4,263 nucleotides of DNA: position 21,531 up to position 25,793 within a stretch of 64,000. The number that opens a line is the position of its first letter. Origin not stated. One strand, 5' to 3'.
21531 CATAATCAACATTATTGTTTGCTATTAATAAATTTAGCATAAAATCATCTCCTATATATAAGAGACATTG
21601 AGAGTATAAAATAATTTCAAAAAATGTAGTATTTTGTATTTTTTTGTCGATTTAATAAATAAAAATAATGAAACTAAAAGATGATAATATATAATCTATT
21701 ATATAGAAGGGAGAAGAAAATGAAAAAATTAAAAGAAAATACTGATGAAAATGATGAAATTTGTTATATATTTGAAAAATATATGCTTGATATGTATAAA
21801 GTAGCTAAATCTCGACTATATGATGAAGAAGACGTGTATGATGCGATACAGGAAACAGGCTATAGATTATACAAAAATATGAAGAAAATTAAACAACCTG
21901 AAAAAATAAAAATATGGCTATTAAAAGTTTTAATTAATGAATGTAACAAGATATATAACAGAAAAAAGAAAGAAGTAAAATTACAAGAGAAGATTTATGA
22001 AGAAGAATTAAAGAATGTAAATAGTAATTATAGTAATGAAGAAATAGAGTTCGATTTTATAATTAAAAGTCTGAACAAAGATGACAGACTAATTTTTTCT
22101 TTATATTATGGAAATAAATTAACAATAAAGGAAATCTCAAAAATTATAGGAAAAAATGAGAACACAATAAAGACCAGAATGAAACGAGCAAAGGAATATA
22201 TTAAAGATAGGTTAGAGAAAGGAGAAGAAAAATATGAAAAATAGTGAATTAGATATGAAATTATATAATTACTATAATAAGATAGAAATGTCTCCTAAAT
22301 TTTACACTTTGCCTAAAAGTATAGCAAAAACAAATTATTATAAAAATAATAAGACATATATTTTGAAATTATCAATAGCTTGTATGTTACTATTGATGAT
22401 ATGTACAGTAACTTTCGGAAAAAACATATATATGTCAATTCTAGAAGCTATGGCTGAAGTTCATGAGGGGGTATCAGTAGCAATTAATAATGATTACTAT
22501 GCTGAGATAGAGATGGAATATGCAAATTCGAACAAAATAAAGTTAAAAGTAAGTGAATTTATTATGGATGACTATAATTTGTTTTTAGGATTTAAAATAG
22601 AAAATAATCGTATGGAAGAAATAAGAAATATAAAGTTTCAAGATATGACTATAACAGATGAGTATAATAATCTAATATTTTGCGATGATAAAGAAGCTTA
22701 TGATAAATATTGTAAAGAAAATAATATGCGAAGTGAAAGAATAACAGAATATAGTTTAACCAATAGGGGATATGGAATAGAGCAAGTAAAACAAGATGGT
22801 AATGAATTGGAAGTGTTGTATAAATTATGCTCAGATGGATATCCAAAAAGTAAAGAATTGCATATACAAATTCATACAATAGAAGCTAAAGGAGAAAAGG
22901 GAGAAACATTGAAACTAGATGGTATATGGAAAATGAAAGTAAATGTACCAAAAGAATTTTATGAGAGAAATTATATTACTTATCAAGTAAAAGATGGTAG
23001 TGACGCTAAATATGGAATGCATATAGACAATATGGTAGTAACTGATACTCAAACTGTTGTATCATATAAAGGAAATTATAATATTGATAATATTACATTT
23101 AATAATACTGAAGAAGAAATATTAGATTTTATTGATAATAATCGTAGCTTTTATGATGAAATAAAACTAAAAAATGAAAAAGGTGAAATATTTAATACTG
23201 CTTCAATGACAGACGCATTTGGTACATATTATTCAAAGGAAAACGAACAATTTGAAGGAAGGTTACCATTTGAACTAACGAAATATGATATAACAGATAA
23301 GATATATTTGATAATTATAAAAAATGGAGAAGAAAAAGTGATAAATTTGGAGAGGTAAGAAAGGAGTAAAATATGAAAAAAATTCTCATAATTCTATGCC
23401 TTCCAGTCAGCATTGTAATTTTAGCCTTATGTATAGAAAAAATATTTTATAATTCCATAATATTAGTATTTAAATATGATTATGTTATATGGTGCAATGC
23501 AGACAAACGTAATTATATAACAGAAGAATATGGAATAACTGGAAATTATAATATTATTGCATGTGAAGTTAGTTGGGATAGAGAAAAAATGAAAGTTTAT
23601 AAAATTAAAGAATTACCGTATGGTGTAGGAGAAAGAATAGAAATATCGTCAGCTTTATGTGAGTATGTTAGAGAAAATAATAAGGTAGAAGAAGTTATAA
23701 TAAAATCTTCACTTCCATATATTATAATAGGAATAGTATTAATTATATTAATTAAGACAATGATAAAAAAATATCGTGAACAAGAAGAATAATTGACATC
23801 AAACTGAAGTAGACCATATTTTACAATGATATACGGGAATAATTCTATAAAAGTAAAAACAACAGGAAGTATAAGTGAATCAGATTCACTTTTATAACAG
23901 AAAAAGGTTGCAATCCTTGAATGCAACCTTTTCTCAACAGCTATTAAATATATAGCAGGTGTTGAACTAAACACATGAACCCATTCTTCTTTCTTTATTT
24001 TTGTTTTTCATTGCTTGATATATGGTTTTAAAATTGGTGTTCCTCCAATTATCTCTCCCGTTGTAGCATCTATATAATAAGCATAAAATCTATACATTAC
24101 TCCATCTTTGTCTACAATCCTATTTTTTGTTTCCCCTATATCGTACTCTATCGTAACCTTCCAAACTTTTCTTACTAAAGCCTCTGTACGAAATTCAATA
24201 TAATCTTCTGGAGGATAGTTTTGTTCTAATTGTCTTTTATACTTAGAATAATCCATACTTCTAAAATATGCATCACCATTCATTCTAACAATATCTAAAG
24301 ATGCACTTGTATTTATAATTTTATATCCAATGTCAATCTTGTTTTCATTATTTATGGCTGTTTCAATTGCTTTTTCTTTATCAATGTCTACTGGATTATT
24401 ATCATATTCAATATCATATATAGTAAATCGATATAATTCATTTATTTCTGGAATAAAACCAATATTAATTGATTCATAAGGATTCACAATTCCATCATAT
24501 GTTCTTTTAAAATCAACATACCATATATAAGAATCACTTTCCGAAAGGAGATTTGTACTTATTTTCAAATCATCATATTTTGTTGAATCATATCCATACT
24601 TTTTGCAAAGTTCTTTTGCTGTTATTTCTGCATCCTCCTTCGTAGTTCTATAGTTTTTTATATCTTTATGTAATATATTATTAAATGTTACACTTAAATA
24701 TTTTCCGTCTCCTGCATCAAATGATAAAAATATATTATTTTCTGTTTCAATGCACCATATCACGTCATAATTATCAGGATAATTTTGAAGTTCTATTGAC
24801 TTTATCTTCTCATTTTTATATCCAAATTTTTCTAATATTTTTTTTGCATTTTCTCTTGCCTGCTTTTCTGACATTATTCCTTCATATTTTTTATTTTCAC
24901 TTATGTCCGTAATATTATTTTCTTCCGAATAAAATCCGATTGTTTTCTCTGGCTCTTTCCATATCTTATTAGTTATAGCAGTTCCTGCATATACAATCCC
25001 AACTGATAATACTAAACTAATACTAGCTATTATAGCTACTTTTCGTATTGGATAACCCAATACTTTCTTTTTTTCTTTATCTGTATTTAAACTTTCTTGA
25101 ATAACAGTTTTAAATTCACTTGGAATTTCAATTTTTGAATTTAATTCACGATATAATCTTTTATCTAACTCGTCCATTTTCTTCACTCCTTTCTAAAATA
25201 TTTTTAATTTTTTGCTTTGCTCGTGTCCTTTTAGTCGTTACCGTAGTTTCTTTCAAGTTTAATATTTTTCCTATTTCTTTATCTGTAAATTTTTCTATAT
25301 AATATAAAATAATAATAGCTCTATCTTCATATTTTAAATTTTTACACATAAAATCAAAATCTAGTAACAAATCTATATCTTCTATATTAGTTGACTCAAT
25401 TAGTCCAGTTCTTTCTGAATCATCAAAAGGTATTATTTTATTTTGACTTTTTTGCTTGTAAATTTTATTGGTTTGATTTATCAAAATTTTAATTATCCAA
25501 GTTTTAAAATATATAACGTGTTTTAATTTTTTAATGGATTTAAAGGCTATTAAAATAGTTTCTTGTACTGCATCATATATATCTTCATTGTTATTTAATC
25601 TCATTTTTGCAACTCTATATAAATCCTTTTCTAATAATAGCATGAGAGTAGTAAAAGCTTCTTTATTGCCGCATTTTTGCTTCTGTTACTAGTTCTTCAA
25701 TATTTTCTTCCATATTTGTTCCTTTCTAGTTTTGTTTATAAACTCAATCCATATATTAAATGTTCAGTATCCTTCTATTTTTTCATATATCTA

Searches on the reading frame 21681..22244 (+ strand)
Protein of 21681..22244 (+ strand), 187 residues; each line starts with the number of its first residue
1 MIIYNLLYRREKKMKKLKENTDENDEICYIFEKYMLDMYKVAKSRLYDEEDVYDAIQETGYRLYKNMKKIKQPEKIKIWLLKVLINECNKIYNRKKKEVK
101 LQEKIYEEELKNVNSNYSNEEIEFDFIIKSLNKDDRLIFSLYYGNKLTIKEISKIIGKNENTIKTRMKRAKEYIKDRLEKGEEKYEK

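Call 6: search_protein_families(library=pfam, proteins=[window:21681-22244:+], max_evalue=0.1)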
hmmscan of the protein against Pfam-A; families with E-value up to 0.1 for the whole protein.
window:21681-22244:+ (187 aa): 7 families
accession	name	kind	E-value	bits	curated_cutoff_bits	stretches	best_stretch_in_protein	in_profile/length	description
PF08281.18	Sigma70_r4_2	-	1.7e-10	40.8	25.7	1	126-172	6-52/54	Sigma-70, region 4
PF04545.22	Sigma70_r4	-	1.3e-08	34.7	24.1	1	128-170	2-44/50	Sigma-70, region 4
PF04542.20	Sigma70_r2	-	5.4e-07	29.8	24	1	31-96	2-69/71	Sigma-70 region 2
PF21228.3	RuBisCO_activase_AAA_helical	-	0.004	17.9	27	1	24-62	22-59/96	Ribulose bisphosphate carboxylase/oxygenase activase, AAA, helical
PF06530.18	Phage_antitermQ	-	0.0071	16.7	26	1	130-181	62-113/118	Phage antitermination protein Q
PF13412.12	HTH_24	-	0.012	15.6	21.9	1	145-171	16-42/48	Winged helix-turn-helix DNA-binding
PF06056.18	Terminase_5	-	0.054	13.9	20.3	1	143-184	10-51/58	Putative ATPase subunit of terminase (gpP-like)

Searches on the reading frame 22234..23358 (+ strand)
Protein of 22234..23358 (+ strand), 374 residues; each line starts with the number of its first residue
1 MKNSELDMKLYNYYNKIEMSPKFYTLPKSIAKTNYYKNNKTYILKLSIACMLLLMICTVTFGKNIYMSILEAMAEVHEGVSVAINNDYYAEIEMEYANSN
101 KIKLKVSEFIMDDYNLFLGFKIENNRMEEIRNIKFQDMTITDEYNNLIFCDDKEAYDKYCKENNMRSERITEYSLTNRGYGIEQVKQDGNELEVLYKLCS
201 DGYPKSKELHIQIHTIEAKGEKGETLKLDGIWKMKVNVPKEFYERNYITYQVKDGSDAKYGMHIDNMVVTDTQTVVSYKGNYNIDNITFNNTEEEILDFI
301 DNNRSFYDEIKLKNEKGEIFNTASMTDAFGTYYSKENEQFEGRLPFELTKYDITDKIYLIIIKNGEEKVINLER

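Call 6: search_protein_families(library=pfam, proteins=[window:22234-23358:+], max_evalue=0.1)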
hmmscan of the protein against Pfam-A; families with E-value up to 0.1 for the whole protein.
window:22234-23358:+ (374 aa): 2 families
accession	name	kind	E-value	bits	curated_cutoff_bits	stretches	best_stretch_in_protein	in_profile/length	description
PF13786.12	DUF4179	-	3.1e-05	24.7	30.1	1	39-123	3-93/94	Domain of unknown function (DUF4179)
PF06842.17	DUF1242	-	0.064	13.7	25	0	51-72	4-25/35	Protein of unknown function (DUF1242)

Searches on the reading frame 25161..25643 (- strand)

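Call 53: search_protein_families(library=pfam, proteins=[window:25161-25643:-], max_evalue=0.00001)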
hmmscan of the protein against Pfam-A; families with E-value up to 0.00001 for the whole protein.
window:25161-25643:- (160 aa): 3 families
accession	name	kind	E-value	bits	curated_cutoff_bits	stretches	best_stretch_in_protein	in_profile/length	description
PF08281.18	Sigma70_r4_2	-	2.4e-08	33.9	25.7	1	103-146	11-54/54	Sigma-70, region 4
PF04542.20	Sigma70_r2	-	5.8e-08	32.9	24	1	6-58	7-61/71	Sigma-70 region 2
PF04545.22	Sigma70_r4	-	3.3e-06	26.9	24.1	1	103-147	5-49/50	Sigma-70, region 4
